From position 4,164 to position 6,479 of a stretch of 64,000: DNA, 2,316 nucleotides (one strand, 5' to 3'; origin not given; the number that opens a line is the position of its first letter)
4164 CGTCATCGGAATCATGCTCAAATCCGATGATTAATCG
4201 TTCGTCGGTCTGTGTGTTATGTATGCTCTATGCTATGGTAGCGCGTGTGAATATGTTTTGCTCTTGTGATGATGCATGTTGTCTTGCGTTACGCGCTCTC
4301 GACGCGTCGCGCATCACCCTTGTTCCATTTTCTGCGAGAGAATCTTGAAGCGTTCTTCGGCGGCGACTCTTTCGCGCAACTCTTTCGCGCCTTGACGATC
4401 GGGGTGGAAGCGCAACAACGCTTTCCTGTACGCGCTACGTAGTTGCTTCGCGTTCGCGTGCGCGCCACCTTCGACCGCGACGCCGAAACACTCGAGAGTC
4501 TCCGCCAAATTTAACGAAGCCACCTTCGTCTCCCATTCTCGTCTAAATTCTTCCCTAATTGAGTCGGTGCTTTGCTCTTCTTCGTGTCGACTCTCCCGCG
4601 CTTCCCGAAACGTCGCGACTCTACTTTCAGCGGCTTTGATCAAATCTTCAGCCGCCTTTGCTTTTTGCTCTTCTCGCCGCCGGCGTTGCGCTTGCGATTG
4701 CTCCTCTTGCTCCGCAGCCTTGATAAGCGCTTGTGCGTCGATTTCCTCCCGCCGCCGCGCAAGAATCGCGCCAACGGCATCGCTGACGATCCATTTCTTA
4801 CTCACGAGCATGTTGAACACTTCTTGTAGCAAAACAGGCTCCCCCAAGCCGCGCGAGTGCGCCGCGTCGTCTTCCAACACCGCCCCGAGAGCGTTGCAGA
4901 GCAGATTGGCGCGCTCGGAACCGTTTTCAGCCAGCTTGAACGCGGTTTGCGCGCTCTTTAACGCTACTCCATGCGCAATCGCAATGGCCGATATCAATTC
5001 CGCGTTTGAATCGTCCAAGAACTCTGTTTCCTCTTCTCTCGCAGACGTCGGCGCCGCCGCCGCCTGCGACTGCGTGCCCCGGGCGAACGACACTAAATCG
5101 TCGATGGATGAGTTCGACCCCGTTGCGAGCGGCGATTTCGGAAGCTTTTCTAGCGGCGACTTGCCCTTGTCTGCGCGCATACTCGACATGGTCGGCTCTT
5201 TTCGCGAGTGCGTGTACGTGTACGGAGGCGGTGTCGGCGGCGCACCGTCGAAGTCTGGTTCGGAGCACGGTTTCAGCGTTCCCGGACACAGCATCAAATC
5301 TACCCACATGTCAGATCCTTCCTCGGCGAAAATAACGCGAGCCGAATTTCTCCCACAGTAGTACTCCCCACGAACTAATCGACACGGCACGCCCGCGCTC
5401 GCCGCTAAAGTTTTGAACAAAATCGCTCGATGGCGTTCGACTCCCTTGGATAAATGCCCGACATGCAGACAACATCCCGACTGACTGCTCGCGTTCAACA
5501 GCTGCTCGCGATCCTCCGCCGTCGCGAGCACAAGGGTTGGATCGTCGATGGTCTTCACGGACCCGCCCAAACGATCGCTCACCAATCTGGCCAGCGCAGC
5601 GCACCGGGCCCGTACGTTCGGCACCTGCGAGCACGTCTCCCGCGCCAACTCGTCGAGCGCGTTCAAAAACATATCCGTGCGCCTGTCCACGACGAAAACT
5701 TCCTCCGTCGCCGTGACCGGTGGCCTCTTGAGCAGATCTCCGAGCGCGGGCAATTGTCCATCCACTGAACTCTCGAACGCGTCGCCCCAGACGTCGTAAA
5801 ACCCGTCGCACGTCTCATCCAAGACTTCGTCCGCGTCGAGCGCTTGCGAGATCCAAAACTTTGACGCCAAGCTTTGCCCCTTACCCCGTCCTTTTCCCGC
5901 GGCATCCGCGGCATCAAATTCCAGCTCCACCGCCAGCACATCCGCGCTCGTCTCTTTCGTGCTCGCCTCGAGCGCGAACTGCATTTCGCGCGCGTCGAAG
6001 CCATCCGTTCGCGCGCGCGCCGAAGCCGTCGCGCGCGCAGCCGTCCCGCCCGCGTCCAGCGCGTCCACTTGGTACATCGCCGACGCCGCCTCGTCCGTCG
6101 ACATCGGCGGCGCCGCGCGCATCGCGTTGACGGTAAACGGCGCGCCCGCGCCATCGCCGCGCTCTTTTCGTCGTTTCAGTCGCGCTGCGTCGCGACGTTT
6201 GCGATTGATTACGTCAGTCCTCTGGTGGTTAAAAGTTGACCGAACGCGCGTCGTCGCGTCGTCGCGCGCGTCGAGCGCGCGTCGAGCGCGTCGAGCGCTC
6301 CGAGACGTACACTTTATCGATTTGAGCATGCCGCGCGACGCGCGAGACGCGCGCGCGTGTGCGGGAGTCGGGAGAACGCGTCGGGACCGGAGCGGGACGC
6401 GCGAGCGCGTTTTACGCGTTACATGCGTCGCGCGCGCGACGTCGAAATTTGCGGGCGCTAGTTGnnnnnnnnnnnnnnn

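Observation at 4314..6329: An EDR1/CTR1 N-terminal regulatory domain detached from any kinase and fused to a C-terminal J-domain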

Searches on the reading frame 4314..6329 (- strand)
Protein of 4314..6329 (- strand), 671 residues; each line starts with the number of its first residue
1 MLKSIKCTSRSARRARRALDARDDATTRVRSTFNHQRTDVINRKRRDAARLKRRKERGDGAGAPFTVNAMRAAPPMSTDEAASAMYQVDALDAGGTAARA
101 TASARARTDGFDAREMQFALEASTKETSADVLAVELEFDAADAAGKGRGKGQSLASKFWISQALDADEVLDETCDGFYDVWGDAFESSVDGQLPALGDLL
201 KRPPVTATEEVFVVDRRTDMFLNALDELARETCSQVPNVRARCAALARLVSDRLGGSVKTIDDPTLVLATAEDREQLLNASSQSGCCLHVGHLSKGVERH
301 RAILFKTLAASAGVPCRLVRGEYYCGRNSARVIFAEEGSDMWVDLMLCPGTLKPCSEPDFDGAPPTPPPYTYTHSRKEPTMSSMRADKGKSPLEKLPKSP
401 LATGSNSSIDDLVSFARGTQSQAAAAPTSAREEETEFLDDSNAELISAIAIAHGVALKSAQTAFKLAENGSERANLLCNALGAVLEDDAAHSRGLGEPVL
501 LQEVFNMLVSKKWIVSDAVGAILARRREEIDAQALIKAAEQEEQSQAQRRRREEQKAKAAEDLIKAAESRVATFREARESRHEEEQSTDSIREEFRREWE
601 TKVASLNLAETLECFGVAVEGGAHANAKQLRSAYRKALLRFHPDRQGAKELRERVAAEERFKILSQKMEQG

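Call 3: search_protein_families(library=pfam, proteins=[window:4314-6329:-], max_evalue=1)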
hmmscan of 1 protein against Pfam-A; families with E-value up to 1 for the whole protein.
window:4314-6329:- (671 aa): 5 families
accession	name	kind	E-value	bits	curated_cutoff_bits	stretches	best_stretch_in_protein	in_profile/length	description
PF14381.12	EDR1_CTR1_ARMC3_pept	-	1.4e-51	175.7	27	1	152-352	3-202/203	EDR1/CTR1/ARMC3, peptidase-like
PF00226.36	DnaJ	-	4.5e-05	23.9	27.8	1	624-666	11-48/63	DnaJ domain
PF01841.26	Transglut_core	-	0.027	15.2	23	1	293-344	49-95/108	Transglutaminase-like superfamily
PF20524.3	DUF6739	-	0.3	9.5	27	1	524-597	476-549/691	Family of unknown function (DUF6739)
PF17527.7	ALC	-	0.38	10.8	25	1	521-582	26-87/177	Phage ALC protein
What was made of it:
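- On PF14381 EDR1/CTR1/ARMC3 peptidase-like domain: 175.7 bits against a cut-off of 27, covering profile positions 3-202 of 203 (call 3).
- On Papain/transglutaminase-like fold: Pfam Transglut_core gives E=0.027 (call 3).
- On Raf-like MAPKKK (CTR1/EDR1 kinases): No kinase family appears in the Pfam scan (call 3).
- On J-domain proteins (PF00226): 23.9 bits against 27.8 for this protein (call 3).
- On UBA / UBA-like domains: The window protein itself gets no Pfam UBA hit (call 3).
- Closest known: ARMC3. Same: The EDR1 domain is used without a kinase; the Pfam family name reflects this (call 3).
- Closest known: ARMC3. Different: No ARM repeats were found here (call 3), and ARMC3 has no J-domain.
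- Closest known: Auxilin/GAK and plant auxilin-like proteins. Different: Pfam detects no clathrin-binding or PTEN-like region (call 3).
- Checked: EDR1 domain: Pfam PF14381 gives E=1.4e-51 and 175.7 bits (cut-off 27), covering aa 152-352 and profile positions 3-202 of 203 (call 3). J-domain: Pfam PF00226 covers aa 624-666 with E=4.5e-5 and 23.9 bits, which is below the gathering score of 27.8 (call 3).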

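Call 4: search_protein_families(library=ncbifam, proteins=[window:4314-6329:-], max_evalue=1)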
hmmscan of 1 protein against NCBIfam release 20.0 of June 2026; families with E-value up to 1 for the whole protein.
window:4314-6329:- (671 aa): 5 families
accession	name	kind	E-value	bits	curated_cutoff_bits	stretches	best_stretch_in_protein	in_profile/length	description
NF010885.0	PRK14292.1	equivalog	0.00052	19.1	585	1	624-665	13-55/371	chaperone protein DnaJ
NF006948.0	PRK09430.1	equivalog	0.0016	18.1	162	1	586-655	185-242/267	co-chaperone DjlA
NF008035.0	PRK10767.1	subfamily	0.0016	17.5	338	1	624-665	15-51/374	molecular chaperone DnaJ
TIGR02349.1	DnaJ_bact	equivalog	0.0047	16.4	377.2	1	624-665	11-47/354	molecular chaperone DnaJ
NF010894.0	PRK14301.1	equivalog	0.029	13.4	548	1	622-662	13-48/373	chaperone protein DnaJ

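Call 5: find_homologous_proteins(query=window:4314-6329:-, max_evalue=0.001)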
Query window:4314-6329:- (671 aa): 13 proteins with E <= 0.001 among 8000 candidates.
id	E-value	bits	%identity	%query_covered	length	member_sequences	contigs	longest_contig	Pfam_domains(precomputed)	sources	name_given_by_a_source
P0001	0.0e+0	1301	100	90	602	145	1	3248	PF14381.13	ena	-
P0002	0.0e+0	1214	93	90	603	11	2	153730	PF14381.13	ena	-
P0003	3.6e-203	695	60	84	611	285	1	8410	PF14381.13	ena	-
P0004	1.1e-198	680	58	84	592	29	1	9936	PF00226.37,PF14381.13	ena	-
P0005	2.0e-192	659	59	84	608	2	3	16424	PF14381.13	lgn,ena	-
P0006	4.4e-191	655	59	84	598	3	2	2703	PF14381.13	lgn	-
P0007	2.0e-188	646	56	84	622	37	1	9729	PF00226.37,PF14381.13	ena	-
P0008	2.6e-186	639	57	88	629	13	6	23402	PF14381.13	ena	-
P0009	1.0e-184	634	54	87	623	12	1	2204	PF00226.37,PF14381.13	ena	-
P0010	8.9e-154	532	50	80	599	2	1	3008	PF14381.13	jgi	jgi:transglutaminase-like putative cysteine protease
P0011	4.0e-148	513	48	87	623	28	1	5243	PF14381.13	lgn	-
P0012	2.7e-139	484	45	93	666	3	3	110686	PF14381.13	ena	-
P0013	2.6e-39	154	40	30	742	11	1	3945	PF00226.37,PF14381.13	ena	-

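Call 12: search_solved_structures(query=window:4314-6329:-, max_evalue=1, show_alignments=3)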
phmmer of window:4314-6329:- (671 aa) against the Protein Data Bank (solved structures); distinct sequences matched with E-value up to 1: 25.
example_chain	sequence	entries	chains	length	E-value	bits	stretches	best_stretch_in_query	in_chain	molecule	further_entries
2dmx_A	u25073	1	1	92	0.016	17.2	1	615-669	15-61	DnaJ homolog subfamily B member 8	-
8eod_A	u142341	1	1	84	0.023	16.7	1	623-666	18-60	Protein SIS1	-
6d6x_A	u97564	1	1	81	0.024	16.6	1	623-666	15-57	Type II HSP40 co-chaperone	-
4rwu_A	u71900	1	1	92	0.031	16.3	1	623-666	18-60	Protein SIS1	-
2qsa_A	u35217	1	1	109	0.038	16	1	614-667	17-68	DnaJ homolog dnj-2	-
6k5g_A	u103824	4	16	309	0.041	15.9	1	67-185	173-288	Uridine phosphorylase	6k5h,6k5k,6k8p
5vso_A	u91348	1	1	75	0.042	15.8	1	625-666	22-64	Yeast dnaJ protein 1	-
2och_A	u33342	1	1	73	0.071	15.1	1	625-665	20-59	Hypothetical protein dnj-12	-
1bqz_A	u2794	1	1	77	0.08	14.9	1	624-667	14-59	DNAJ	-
1bq0_A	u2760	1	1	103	0.16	13.9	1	625-666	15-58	DNAJ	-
5nro_B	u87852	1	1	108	0.16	13.9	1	624-666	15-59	Chaperone protein DnaJ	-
1xbl_A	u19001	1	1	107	0.17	13.8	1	625-666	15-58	DNAJ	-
2ej7_A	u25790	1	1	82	0.19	13.7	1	623-667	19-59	HCG3 gene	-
2lo1_A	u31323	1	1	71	0.27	13.2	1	624-665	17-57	DnaJ homolog subfamily A member 1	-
6u3r_A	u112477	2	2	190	0.3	13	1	623-666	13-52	DnaJ homolog subfamily B member 6,DnaJ homolog subfamily B member 6 | DnaJ homolog subfamily B member 6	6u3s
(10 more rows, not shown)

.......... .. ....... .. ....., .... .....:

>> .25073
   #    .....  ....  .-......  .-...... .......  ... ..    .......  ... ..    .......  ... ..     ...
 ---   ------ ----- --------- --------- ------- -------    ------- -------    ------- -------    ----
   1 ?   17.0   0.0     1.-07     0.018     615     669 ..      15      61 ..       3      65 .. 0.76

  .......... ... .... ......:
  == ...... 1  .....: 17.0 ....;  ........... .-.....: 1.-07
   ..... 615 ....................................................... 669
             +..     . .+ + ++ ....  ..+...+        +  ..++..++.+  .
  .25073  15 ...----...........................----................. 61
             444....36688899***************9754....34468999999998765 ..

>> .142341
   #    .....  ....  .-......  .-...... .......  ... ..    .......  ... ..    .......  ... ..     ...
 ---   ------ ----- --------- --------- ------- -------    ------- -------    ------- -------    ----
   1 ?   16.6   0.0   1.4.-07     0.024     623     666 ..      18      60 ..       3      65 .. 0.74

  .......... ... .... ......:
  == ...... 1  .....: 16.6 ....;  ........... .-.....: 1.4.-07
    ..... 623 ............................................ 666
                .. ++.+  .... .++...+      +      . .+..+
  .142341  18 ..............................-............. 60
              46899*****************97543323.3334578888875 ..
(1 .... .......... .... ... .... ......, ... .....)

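Call 14: search_protein_families(library=pfam, alignment_id=A1, max_evalue=0.01)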
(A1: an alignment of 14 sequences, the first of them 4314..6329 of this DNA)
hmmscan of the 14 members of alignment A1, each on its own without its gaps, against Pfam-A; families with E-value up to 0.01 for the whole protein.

A. member 1, window:4314-6329:- (671 aa): 2 families
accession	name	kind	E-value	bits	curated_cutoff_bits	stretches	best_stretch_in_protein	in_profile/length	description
PF14381.12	EDR1_CTR1_ARMC3_pept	-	1.4e-51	175.7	27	1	152-352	3-202/203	EDR1/CTR1/ARMC3, peptidase-like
PF00226.36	DnaJ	-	4.5e-05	23.9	27.8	1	624-666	11-48/63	DnaJ domain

B. families by the number of members that match (of 14 scanned): 3 families
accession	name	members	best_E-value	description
PF14381.12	EDR1_CTR1_ARMC3_pept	14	3.9e-52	EDR1/CTR1/ARMC3, peptidase-like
PF00226.36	DnaJ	14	2.3e-07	DnaJ domain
PF01841.26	Transglut_core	3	0.0044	Transglutaminase-like superfamily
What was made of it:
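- On PF14381 EDR1/CTR1/ARMC3 peptidase-like domain: All 14 family members match (call 14).
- Checked: All 14 family members hit DnaJ (best 2.3e-7, call 14).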

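Call 17: find_encoding_contigs(protein=P0002, flank=6000, max_places=4)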
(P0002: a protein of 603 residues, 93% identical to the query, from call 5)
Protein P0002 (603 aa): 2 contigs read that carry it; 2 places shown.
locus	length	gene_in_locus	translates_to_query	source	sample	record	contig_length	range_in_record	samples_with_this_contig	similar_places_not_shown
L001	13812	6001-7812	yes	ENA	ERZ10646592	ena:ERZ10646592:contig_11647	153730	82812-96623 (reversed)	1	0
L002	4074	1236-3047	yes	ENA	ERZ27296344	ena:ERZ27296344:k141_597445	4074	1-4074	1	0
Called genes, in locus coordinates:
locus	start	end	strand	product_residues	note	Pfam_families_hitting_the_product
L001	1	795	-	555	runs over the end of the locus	PF03737:RraA-like, PF01081:Aldolase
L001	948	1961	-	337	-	PF00892:EamA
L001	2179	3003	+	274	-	PF00097:zf-C3HC4, PF13639:zf-RING_2, PF14634:zf-RING_5 (weak)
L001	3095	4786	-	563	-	PF01487:DHquinase_I, PF08501:Shikimate_dh_N, PF01488:Shikimate_DH, PF18317:SDH_C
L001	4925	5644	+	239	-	PF04893:Yip1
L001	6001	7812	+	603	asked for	PF14381:EDR1_CTR1_ARMC3_pept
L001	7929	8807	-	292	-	PF01066:CDP-OH_P_transf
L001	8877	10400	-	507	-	PF06159:TRAPPC13_N, PF23647:TRAPPC13_M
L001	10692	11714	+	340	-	PF00069:Pkinase, PF01636:APH (faint), PF07714:PK_Tyr_Ser-Thr, PF03109:ABC1 (faint)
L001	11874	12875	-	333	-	PF00412:LIM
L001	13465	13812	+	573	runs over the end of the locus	PF13639:zf-RING_2 (weak), PF00097:zf-C3HC4 (weak), PF13445:zf-RING_UBOX (weak)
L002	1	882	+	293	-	?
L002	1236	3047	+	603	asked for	PF14381:EDR1_CTR1_ARMC3_pept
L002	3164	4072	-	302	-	?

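Call 18: find_encoding_contigs(protein=P0013, flank=6000, max_places=4)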
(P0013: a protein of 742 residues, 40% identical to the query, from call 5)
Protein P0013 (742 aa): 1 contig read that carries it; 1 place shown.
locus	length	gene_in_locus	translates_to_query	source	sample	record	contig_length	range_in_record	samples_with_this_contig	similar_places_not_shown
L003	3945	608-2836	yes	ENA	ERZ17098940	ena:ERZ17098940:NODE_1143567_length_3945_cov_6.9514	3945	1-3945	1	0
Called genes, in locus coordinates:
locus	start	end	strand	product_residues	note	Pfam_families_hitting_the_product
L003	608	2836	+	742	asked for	PF14381:EDR1_CTR1_ARMC3_pept, PF00226:DnaJ (weak)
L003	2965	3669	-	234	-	PF01066:CDP-OH_P_transf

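Call 21: predict_structure(alignment_id=A1)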
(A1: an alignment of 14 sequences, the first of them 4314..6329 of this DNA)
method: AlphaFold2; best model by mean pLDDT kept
length: 671 residues; sequences in the alignment: 14
mean_pLDDT: 58.4   pTM: 0.28
mean pLDDT of the five models: 58.4, 58.3, 56.5, 56.3, 53.7
residues with pLDDT >= 90: 13; 70-90: 281; 50-70: 76; < 50: 301
segments of 3 or more residues with pLDDT < 50: 1-7, 58-112, 114-116, 118-220, 255-296, 321-328, 357-439
pLDDT, mean of each block of 10 residues (from residue 1): 46 68 68 73 82 62 30 31 28 28 30 47 38 28 31 27 25 31 35 39 37 46 67 79 78 49 39 41 33 43 73 68 45 67 67 55 28 28 27 30 32 37 27 36 81 85 85 89 82 66 89 89 84 82 83 84 83 81 82 87 85 89 84 89 84 88 86 61
secondary structure, 60 per line:
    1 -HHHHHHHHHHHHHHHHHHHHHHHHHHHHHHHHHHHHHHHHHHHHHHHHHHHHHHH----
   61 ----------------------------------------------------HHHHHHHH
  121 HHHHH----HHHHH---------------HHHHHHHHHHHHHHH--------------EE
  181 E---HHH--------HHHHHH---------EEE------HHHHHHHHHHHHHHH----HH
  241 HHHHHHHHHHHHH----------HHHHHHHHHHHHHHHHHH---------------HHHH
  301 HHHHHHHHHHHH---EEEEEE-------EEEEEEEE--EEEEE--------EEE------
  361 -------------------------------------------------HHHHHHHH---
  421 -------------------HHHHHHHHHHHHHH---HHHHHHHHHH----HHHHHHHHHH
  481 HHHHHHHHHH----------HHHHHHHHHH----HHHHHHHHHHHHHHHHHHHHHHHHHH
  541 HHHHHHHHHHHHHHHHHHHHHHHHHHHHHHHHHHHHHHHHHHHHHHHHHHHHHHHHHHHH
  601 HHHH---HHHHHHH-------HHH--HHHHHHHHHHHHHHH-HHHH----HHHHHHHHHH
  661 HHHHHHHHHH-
elements in order (helices of 4 or more, strands of 3 or more residues): H2-56 H113-125 H130-134 H150-164 E179-181 H196-201 E211-213 H220-234 H239-253 H264-281 H297-312 E316-321 E329-336 E339-343 E352-354 H410-417 H440-453 H457-466 H471-490 H501-510 H515-604 H608-614 H627-641 H643-646 H651-670
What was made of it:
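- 5013..5273 (-): Predicted disordered Pro/Ser-rich linker, aa 353-439. It holds three conserved short motifs: P-P-T-P-P-P-Y (aa 364-370, PPxY-like), KGKSPL (aa 388-393) and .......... (aa 407-416). pLDDT is below 50 across aa 357-439 (call 21).
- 4752..5012 (-): UBA-like helical domain, aa 440-526. It comprises a three-helix bundle (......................) plus a second helical unit (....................). AF2 gives helices 440-453, 457-466, 471-490 and 501-510 at pLDDT 81-89 (call 21).
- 4518..4751 (-): Long charged helix or coiled coil, aa 527-604. AF2 predicts a single helix 515-604 at pLDDT 82-89 (call 21).
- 4317..4517 (-): C-terminal J-domain, aa 605-671, with helices I-III only. HPD is at aa 642-644 (nt 4398-4406). 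The protein ends about 5 residues after helix III. AF2 helices are 608-614, 627-641 and 651-670 (call 21).
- On J-domain proteins (PF00226): AF2 helices are 627-641 and 651-670 at pLDDT 84-89 (call 21).
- On UBA / UBA-like domains: AF2 predicts a three-helix bundle at pLDDT 81-89 (call 21).
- The J-domain of this one protein is below Pfam's gathering score (23.9 against 27.8 bits) and lacks helix IV (calls 3, 21). The Pfam score is below the gathering threshold, and helix IV is absent (calls 3, 21).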

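Call 23: search_protein_representatives(alignment_id=A1)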
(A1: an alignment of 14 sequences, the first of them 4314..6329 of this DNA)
Query: 14 sequences, 606 profile positions. Proteins with E-value up to 0.001 (for the whole library): 1372; up to 1e-10: 564; up to 1e-30: 54. The best 150 are listed.
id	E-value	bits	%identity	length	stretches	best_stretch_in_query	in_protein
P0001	5.3e-286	966.9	-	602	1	1-605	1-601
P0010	2.0e-258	875.8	-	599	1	16-606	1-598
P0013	1.3e-173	595.6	-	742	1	36-605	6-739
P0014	1.4e-95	337.9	-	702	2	55-293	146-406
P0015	5.3e-85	303.0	-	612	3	56-281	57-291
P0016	1.5e-81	291.6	-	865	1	14-601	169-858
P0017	3.4e-72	260.7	-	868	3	73-287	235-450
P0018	1.2e-65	239.0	-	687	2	50-264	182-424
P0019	2.2e-56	208.5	-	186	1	483-605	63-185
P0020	5.6e-51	190.6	-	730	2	70-294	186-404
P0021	1.2e-49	186.3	-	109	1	499-606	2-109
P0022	9.1e-48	180.0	-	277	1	303-481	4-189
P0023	6.0e-45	170.7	-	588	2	36-309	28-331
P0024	6.3e-44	167.3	-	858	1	58-291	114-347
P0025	4.2e-40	154.7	-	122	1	63-176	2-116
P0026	2.6e-39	152.1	-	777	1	32-300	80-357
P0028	3.4e-38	148.4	-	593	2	58-307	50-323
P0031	5.4e-37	144.5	-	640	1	15-331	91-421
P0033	1.8e-36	142.7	-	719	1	64-295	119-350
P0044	8.9e-34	133.8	-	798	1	22-287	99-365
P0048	3.7e-33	131.8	-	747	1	37-292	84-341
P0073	4.8e-30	121.5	-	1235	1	46-300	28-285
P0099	2.2e-26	109.4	-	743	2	78-285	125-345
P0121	9.5e-23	97.4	-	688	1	315-604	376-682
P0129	5.3e-22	94.9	-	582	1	458-604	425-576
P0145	8.9e-21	90.9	-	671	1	456-602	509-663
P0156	4.7e-20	88.5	-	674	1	458-604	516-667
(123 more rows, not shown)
